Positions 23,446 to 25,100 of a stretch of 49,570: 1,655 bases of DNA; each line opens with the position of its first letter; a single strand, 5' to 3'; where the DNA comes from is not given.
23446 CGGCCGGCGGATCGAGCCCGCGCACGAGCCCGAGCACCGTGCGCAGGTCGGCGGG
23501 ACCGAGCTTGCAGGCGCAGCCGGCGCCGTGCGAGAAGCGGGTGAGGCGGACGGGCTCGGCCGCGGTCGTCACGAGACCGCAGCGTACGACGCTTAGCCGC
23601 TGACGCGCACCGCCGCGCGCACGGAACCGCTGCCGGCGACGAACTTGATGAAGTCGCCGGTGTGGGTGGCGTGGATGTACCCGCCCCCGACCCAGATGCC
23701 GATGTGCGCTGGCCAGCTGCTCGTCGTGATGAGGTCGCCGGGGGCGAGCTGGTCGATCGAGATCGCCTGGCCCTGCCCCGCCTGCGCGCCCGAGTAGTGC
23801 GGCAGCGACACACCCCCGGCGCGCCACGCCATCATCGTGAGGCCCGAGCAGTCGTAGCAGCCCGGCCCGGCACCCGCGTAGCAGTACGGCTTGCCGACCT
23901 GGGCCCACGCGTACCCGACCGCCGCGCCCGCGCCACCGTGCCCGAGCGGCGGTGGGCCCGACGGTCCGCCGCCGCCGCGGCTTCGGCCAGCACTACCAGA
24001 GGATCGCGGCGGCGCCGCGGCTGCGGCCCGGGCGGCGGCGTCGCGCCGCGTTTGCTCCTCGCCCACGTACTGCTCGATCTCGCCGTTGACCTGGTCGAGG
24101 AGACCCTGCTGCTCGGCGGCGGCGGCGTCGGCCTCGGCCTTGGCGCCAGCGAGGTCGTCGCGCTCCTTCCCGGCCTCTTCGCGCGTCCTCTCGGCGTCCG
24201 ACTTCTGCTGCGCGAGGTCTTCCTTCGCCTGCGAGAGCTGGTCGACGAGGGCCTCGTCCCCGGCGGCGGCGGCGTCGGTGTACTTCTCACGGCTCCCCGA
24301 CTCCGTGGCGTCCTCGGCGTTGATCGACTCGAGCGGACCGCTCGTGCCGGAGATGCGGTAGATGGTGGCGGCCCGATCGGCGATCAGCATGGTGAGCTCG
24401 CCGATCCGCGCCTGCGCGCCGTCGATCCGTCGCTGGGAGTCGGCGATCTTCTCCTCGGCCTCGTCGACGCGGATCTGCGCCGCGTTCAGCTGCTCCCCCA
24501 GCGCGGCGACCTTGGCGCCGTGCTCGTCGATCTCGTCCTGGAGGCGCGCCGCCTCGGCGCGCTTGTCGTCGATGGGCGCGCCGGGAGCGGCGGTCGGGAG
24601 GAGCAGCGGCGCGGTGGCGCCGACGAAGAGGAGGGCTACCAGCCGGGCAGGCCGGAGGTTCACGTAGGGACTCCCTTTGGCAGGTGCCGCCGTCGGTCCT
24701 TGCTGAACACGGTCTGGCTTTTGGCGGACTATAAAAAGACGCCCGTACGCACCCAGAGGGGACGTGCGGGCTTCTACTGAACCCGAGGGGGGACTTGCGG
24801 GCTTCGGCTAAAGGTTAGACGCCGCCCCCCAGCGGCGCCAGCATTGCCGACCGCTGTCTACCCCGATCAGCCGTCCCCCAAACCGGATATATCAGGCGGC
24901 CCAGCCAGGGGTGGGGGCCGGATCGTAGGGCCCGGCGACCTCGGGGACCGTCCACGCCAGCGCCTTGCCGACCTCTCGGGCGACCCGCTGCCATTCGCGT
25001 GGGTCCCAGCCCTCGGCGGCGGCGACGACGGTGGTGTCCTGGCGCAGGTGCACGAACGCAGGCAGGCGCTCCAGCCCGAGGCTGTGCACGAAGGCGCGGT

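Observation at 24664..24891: Four-hairpin G-loop/C-loop leader RNA with a duplicated terminator arm upstream of the NlpC/P60 hydrolase gene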

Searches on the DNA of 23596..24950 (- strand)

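Call 4: search_rna_families(source=window, start=24600, end=24950, threshold=evalue, max_evalue=10, show_alignments=4)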
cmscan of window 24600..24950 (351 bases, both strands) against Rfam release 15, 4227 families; matches with E-value up to 10: 5.
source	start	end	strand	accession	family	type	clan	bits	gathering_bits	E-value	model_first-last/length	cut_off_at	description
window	24811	24904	+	RF00520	ybhL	Cis-reg; leader;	-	15.5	50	4.5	1-73/73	no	ybhL leader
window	24645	24709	+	RF02804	PyrR206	Gene; snRNA; snoRNA; HACA-box;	-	15.3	46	2.8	1-60/60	no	Pyrobaculum sRNA 206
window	24830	24890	-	RF03076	Streptomyces-metH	Gene; sRNA;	-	14.8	50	3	1-120/120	no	Streptomyces-metH RNA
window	24706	24847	-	RF00260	HepC_CRE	Cis-reg;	-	14.3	140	0.16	1-176/176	no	Hepatitis C virus (HCV) cis-acting replication element (CRE)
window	24734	24755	-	RF01382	HIV-1_SL4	Cis-reg;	-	12.6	31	8.8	1-20/20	no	HIV-1 stem-loop 4 packaging signal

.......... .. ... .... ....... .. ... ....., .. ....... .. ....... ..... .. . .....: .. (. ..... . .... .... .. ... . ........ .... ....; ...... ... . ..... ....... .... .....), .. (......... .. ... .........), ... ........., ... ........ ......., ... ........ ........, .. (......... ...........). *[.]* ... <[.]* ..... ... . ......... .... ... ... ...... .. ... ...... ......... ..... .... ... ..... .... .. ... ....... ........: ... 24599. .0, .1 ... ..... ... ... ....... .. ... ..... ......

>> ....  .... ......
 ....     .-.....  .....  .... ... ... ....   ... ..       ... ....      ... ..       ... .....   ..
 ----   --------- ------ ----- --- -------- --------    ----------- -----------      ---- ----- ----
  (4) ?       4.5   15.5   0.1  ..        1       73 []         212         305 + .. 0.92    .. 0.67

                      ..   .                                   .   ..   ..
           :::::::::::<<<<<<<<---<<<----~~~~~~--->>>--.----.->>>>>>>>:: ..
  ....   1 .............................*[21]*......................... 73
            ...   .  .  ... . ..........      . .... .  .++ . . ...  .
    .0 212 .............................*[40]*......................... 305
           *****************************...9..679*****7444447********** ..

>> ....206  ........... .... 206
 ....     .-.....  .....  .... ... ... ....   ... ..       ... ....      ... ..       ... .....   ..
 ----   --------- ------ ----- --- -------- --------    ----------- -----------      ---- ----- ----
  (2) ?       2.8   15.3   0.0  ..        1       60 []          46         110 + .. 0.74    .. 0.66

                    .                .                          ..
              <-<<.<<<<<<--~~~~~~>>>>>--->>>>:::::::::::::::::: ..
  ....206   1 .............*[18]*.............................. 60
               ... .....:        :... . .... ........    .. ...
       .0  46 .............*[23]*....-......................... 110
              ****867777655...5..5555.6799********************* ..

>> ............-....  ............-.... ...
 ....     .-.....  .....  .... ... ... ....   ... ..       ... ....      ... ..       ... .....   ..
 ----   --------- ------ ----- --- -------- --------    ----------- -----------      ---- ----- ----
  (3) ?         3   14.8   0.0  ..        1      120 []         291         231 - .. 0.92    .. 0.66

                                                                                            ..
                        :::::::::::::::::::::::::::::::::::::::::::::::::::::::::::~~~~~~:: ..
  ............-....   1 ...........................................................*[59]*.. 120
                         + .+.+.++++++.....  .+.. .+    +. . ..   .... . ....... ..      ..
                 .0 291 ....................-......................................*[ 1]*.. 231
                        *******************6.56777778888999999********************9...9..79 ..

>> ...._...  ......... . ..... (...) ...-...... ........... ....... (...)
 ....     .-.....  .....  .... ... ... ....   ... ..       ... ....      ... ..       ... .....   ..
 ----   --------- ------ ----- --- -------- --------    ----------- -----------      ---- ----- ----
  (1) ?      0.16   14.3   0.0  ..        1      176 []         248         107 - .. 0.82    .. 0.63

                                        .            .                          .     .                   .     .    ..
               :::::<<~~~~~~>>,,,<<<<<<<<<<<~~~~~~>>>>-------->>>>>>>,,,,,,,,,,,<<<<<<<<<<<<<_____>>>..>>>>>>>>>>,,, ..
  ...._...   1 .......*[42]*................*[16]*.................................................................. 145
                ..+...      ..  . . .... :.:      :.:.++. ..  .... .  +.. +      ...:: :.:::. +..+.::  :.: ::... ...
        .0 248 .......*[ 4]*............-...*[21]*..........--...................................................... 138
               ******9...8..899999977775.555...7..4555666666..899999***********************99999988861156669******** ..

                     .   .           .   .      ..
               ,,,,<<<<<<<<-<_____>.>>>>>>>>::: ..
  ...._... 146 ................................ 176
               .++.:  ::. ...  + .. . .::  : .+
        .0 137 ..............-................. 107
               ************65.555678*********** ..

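Call 39: search_rna_families(sources=[L001, L002, L003, L004, L006, L007, L015, L081, L082, L083, L085, L086, L087, L089, L090, L091, L120, L146, L161, L163], threshold=gathering)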
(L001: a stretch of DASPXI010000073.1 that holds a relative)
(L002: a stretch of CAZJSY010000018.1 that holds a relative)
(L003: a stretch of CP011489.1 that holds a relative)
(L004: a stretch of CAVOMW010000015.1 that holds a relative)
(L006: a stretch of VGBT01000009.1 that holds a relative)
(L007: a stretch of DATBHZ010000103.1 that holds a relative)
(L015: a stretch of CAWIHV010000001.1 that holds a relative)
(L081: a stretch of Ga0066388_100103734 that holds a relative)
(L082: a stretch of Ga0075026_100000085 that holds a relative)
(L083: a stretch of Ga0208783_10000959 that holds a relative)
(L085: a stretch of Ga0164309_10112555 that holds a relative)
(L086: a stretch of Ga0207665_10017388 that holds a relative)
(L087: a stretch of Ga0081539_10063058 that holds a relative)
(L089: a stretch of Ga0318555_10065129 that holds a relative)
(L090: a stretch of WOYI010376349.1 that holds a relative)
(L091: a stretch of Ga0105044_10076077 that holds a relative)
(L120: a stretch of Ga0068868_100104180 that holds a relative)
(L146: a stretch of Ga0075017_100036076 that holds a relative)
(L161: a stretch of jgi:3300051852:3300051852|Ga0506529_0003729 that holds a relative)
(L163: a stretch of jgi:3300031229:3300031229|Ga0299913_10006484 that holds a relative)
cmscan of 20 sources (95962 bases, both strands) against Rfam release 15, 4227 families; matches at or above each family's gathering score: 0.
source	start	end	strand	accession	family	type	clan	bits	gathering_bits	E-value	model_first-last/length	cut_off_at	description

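Call 40: search_rna_families(sources=[L085, L087, L084, L162, L120, L165, L168, L169], threshold=evalue, max_evalue=1)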
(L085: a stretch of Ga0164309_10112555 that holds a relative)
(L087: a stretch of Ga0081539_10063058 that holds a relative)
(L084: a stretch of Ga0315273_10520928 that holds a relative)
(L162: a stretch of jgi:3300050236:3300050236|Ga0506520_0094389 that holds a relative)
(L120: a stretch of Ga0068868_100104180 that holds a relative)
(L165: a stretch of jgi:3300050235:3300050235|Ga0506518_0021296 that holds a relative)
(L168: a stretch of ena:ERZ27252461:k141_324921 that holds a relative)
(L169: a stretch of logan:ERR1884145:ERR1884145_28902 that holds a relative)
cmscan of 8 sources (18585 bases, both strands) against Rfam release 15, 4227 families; matches with E-value up to 1: 1.
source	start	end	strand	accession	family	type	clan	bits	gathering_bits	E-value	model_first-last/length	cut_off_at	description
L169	2120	2179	-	RF02136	HTT-AS1_3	Gene; lncRNA;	-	25.1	70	0.35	1-60/60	no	HTT antisense RNA 1 conserved region 3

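Call 48: build_rna_model(alignment_id=A6, structure=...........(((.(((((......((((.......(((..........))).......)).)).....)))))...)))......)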
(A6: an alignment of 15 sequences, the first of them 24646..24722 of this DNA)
Model R1 built from alignment A6 (15 sequences, 87 columns); structure: as given.
model positions 76; base pairs 15; branch points 0; effective number of sequences 3.39; information 0.744 bits per position. Calibrated on 0.2 Mb of random sequence (short: E-values are rough).
structure used (alignment columns):
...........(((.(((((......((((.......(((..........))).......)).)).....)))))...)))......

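Call 50: search_with_rna_model(model_id=R1, sources=[window, L001, L002, L003, L004, L005, L006, L007, L008, L009, L010, L011, L012, L013, L014, L015, L016, L017, L018, L019, L020, L021, L022, L023, L024, L025, L026, L027, L028, L029, L030, L031, L032, L033, L034, L035, L036, L037, L038, L039, L040, L041, L042, L043, L044, L045, L046, L047, L048, L049, L050, L051, L052, L053, L054, L055, L056, L057, L058, L059, L060, L061, L062, L063, L064, L065, L066, L067, L068, L069, L070, L071, L072, L073, L074, L075, L076, L077, L078, L079, L080, L081, L082, L083, L084, L085, L086, L087, L088, L089, L090, L091, L092, L093, L094, L095, L096, L097, L098, L099], max_evalue=1)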
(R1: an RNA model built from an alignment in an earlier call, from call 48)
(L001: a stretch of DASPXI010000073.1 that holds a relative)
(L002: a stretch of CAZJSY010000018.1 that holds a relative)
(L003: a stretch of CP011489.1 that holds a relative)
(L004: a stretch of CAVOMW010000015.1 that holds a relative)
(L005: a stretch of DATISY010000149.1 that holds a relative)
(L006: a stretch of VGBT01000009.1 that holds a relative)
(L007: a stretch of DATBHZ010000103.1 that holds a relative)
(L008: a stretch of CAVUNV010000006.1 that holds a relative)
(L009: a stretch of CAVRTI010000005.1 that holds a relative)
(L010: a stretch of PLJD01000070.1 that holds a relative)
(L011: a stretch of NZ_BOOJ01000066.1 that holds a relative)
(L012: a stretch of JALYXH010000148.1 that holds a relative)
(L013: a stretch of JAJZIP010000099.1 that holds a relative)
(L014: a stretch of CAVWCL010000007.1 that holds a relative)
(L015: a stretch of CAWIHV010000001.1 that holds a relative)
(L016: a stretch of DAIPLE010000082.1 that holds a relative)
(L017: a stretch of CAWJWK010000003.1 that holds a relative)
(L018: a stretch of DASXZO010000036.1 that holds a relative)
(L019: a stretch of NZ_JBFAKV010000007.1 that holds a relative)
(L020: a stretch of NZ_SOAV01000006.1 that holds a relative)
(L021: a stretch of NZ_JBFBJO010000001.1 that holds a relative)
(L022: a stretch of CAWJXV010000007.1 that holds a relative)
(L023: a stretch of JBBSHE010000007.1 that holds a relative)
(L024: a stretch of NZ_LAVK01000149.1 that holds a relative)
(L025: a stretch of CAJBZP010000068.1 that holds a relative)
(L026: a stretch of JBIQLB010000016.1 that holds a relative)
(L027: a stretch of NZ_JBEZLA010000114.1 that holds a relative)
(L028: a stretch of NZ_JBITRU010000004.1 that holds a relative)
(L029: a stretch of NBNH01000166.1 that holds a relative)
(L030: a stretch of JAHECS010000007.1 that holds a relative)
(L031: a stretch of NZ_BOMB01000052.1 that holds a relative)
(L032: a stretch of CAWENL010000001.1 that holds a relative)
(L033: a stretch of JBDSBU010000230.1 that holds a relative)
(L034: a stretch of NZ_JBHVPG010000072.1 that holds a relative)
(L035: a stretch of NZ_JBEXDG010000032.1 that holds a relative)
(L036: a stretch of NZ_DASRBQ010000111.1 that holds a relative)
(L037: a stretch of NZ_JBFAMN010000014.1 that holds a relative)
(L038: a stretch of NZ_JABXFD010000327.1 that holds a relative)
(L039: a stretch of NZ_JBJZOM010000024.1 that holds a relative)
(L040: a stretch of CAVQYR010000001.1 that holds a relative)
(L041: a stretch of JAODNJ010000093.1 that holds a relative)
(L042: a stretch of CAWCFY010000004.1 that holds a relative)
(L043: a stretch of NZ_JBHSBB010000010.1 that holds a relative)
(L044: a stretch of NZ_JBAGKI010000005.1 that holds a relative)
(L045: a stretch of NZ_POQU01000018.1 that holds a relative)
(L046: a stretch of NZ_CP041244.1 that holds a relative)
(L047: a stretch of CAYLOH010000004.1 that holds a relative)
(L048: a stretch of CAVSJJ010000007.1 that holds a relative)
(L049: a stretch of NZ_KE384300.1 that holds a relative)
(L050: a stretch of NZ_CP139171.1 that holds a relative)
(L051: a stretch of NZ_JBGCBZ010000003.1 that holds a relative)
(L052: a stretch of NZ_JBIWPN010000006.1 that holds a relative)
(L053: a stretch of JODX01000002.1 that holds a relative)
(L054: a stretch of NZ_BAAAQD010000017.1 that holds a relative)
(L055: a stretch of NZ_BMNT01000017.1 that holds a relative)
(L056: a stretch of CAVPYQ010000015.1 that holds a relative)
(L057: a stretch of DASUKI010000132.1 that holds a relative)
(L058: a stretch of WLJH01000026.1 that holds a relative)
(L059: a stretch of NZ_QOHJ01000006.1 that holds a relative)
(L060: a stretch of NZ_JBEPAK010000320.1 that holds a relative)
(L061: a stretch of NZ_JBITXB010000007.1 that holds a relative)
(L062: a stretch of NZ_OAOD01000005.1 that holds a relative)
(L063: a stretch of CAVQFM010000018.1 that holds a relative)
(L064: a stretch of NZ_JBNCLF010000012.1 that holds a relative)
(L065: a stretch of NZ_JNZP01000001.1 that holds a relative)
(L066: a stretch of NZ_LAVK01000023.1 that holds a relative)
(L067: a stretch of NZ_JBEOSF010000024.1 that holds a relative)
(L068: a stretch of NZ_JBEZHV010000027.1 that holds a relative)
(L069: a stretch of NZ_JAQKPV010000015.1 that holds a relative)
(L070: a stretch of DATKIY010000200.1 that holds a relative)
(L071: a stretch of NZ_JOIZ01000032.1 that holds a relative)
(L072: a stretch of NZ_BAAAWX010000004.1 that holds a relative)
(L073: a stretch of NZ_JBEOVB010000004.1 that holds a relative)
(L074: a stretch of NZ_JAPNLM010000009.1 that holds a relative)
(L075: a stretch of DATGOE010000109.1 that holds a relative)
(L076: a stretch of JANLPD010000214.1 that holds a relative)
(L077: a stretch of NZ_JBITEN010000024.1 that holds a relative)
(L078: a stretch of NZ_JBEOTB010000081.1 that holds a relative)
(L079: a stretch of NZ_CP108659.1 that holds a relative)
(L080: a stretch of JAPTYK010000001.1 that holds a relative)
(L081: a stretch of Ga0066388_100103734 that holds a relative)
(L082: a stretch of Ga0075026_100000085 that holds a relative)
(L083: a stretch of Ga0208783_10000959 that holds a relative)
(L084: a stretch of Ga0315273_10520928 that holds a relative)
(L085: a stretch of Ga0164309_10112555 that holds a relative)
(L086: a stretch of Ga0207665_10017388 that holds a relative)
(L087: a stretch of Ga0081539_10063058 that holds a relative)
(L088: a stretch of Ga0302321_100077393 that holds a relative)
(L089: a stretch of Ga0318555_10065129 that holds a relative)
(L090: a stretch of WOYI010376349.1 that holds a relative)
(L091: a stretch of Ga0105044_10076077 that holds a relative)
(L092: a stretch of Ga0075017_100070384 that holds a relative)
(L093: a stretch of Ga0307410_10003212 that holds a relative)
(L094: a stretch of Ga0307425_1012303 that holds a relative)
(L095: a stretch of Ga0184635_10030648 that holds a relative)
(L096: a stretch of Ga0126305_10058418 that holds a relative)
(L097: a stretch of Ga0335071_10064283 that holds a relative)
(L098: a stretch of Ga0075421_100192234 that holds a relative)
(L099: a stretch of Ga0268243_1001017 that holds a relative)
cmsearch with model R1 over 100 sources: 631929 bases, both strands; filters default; matches with E-value up to 1: 17.
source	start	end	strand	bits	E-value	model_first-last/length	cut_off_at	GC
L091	49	124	+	85.4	7.7e-26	1-76/76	no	0.68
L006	2938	3018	+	83.9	2.5e-25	1-76/76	no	0.62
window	24646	24722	-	81.9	1.3e-24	1-76/76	no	0.64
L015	2945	3018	+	81.5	1.7e-24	1-76/76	no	0.64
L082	2945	3018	+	80.1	5.2e-24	1-76/76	no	0.59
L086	2882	2955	+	79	1.2e-23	1-76/76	no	0.58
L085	491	564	+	78.9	1.3e-23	1-76/76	no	0.58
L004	2945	3018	+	78.5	1.9e-23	1-76/76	no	0.64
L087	301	376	+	77.1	5.6e-23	1-76/76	no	0.61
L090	873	954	+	68.2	6.3e-20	1-76/76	no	0.61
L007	836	919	+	63.2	3.4e-18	1-76/76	no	0.62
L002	2862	2937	+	41.7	7.8e-11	1-76/76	no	0.61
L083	2927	3018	+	38.4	1e-09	1-76/76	no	0.64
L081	97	175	+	22.5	0.0003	1-76/76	no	0.66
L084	19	93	+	16.1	0.046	1-76/76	no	0.67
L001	2941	3018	+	13.4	0.39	1-76/76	no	0.65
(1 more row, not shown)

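Call 51: search_with_rna_model(model_id=R1, sources=[L100, L101, L102, L103, L104, L105, L106, L107, L108, L109, L110, L111, L112, L113, L114, L115, L116, L117, L118, L119, L120, L121, L122, L123, L124, L125, L126, L127, L128, L129, L130, L131, L132, L133, L134, L135, L136, L137, L138, L139, L140, L141, L142, L143, L144, L145, L146, L147, L148, L149, L150, L151, L152, L153, L154, L155, L156, L157, L158, L159, L160, L161, L162, L163, L164, L165, L166, L167, L168, L169, L170], max_evalue=1)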
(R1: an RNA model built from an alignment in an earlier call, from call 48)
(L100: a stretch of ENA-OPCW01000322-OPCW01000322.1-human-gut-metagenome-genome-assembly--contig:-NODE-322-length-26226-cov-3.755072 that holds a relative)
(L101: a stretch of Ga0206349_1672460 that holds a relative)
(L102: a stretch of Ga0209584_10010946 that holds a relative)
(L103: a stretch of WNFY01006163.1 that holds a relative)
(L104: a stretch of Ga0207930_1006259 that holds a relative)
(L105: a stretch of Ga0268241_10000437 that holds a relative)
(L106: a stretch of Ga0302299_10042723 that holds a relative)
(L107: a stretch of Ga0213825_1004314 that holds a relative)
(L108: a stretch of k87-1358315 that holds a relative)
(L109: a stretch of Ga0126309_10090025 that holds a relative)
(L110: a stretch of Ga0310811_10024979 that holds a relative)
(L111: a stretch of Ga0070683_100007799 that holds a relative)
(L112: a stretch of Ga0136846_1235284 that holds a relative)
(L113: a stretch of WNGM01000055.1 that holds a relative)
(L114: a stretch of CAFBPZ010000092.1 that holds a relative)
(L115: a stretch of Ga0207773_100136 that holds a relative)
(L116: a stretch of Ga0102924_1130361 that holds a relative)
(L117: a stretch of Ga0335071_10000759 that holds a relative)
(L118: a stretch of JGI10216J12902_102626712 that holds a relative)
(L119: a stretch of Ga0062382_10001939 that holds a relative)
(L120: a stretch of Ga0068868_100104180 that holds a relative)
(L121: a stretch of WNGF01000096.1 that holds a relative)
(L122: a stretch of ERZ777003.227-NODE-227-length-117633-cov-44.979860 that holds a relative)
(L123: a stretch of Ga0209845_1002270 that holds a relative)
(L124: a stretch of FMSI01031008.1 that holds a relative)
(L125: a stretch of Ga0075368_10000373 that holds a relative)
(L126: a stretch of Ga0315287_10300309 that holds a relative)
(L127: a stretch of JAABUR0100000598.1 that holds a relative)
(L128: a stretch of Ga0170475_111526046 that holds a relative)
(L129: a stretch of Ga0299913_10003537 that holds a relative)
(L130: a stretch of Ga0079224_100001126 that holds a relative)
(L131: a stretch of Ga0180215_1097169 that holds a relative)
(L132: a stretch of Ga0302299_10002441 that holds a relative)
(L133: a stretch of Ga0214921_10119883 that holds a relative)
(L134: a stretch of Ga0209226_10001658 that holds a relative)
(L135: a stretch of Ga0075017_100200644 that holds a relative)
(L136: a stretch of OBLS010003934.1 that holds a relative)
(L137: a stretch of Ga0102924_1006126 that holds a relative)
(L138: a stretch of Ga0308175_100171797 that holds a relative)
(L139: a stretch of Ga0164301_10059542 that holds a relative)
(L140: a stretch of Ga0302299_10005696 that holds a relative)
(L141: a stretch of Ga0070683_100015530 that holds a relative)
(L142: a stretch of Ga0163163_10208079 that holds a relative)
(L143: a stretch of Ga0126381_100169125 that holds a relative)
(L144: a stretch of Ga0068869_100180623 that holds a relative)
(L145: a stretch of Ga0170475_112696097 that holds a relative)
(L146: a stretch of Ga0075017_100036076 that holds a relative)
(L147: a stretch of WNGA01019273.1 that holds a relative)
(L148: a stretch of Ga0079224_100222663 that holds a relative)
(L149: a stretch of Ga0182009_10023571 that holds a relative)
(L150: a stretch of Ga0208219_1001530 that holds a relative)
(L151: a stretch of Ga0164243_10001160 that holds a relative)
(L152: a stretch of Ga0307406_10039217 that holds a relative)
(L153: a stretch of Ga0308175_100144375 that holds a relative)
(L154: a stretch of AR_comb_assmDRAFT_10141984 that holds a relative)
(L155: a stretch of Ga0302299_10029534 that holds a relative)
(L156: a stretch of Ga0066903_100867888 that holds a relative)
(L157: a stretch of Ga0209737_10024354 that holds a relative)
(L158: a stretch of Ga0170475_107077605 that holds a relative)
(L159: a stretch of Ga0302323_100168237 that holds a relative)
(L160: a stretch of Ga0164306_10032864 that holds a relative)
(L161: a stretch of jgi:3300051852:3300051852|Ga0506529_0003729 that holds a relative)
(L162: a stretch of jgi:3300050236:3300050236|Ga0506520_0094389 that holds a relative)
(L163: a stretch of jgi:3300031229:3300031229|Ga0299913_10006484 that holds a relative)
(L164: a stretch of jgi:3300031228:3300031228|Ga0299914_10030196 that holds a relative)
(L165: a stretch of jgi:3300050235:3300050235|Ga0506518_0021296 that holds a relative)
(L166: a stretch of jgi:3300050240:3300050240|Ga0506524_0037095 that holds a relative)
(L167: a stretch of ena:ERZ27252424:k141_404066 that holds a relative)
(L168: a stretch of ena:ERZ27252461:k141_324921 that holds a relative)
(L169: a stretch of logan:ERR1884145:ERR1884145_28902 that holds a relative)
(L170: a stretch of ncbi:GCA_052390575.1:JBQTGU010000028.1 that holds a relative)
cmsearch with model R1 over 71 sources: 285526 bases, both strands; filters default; matches with E-value up to 1: 11.
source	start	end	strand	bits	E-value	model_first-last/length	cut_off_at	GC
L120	1435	1517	+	79.9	2.7e-24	1-76/76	no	0.65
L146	1765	1838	+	73.4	4.5e-22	1-76/76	no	0.61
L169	1407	1482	+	70.7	3.9e-21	1-76/76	no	0.67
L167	1441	1518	+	65.9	1.8e-19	1-76/76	no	0.72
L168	1441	1518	+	65.9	1.8e-19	1-76/76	no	0.72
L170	1442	1518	+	63.1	1.6e-18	1-76/76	no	0.7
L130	6293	6350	+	18.7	0.0027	1-76/76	no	0.64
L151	5951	6021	+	14.3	0.087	1-76/76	no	0.73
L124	3997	4036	+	13.9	0.13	1-76/76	no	0.47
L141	2574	2612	-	12.2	0.45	1-76/76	no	0.69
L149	718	787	+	12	0.56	1-76/76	no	0.7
